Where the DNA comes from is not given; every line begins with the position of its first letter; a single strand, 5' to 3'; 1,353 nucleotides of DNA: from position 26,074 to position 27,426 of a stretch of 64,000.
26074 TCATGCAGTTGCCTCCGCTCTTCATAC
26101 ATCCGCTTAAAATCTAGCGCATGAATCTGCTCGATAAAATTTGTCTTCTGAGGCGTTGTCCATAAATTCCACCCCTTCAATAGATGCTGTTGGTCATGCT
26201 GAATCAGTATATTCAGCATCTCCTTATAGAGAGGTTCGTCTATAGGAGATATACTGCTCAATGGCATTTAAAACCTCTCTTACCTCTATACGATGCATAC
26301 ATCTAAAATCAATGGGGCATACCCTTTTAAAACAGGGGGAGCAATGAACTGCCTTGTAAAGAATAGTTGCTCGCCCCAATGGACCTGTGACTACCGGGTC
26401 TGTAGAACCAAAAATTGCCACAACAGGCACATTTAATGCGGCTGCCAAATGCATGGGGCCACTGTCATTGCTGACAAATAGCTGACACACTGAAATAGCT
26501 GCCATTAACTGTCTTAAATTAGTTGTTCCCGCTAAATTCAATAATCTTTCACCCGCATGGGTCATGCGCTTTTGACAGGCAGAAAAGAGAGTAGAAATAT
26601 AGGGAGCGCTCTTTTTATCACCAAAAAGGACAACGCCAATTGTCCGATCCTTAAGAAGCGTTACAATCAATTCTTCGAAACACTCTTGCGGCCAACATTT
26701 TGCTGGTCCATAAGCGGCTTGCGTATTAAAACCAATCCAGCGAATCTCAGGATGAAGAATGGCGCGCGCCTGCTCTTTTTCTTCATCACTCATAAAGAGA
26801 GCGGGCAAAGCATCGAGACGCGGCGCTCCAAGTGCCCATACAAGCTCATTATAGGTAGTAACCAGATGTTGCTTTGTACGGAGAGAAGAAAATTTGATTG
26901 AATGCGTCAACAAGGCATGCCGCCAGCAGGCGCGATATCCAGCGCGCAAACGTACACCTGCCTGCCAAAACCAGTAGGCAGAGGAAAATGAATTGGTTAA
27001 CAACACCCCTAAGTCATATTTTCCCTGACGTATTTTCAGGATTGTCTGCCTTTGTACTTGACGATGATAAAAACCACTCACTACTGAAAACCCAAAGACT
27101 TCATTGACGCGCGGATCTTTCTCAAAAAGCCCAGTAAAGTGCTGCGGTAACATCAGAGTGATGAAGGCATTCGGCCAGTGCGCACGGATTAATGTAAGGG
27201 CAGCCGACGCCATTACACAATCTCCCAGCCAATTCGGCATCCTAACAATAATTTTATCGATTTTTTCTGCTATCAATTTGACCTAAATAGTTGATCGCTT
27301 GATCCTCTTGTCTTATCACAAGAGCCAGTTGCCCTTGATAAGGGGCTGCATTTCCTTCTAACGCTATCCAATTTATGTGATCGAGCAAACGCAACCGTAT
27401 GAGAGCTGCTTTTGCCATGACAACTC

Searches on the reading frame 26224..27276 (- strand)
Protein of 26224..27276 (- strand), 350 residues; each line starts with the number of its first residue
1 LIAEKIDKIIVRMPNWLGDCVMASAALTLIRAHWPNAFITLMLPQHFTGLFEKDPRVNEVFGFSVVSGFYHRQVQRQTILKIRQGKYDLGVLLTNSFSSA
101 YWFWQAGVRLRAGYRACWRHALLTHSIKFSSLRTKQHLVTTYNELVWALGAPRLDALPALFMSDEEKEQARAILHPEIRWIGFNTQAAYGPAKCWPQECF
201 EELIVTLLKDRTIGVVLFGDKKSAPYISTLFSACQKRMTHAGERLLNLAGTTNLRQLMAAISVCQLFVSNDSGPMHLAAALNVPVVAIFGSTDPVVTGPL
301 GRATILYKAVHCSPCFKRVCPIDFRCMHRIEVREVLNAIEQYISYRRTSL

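Call 17: search_protein_families(library=pfam, proteins=[window:26224-27276:-], max_evalue=0.001)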
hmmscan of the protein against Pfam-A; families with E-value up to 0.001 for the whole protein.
window:26224-27276:- (350 aa): 1 family
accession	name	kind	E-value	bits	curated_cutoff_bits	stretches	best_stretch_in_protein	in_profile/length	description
PF01075.23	Glyco_transf_9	-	2.3e-43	148.7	22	1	81-322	7-243/247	Glycosyltransferase family 9 (heptosyltransferase)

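Call 49: search_protein_families(library=ncbifam, proteins=[window:26224-27276:-], max_evalue=0.001)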
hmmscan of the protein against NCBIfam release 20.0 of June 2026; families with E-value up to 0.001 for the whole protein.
window:26224-27276:- (350 aa): 6 families
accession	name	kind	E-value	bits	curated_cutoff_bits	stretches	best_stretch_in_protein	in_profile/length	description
TIGR02195.1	heptsyl_trn_II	equivalog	1.3e-58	198.8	134.6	1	8-341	1-336/339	lipopolysaccharide heptosyltransferase II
NF008162.0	PRK10916.1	equivalog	1.9e-43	149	569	1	8-303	2-301/348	ADP-heptose--LPS heptosyltransferase RfaF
TIGR02201.1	heptsyl_trn_III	equivalog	6e-23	81.4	170.2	1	16-306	9-303/344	putative lipopolysaccharide heptosyltransferase III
NF007742.0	PRK10422.1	equivalog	1.3e-22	80.1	467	1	5-309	4-308/352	lipopolysaccharide core heptosyltransferase RfaQ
TIGR02193.1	heptsyl_trn_I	equivalog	6e-18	65.1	185.3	1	10-342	4-319/320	lipopolysaccharide heptosyltransferase I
NF008204.0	PRK10964.1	equivalog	4.8e-08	32.5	437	1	193-307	192-297/322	lipopolysaccharide heptosyltransferase RfaC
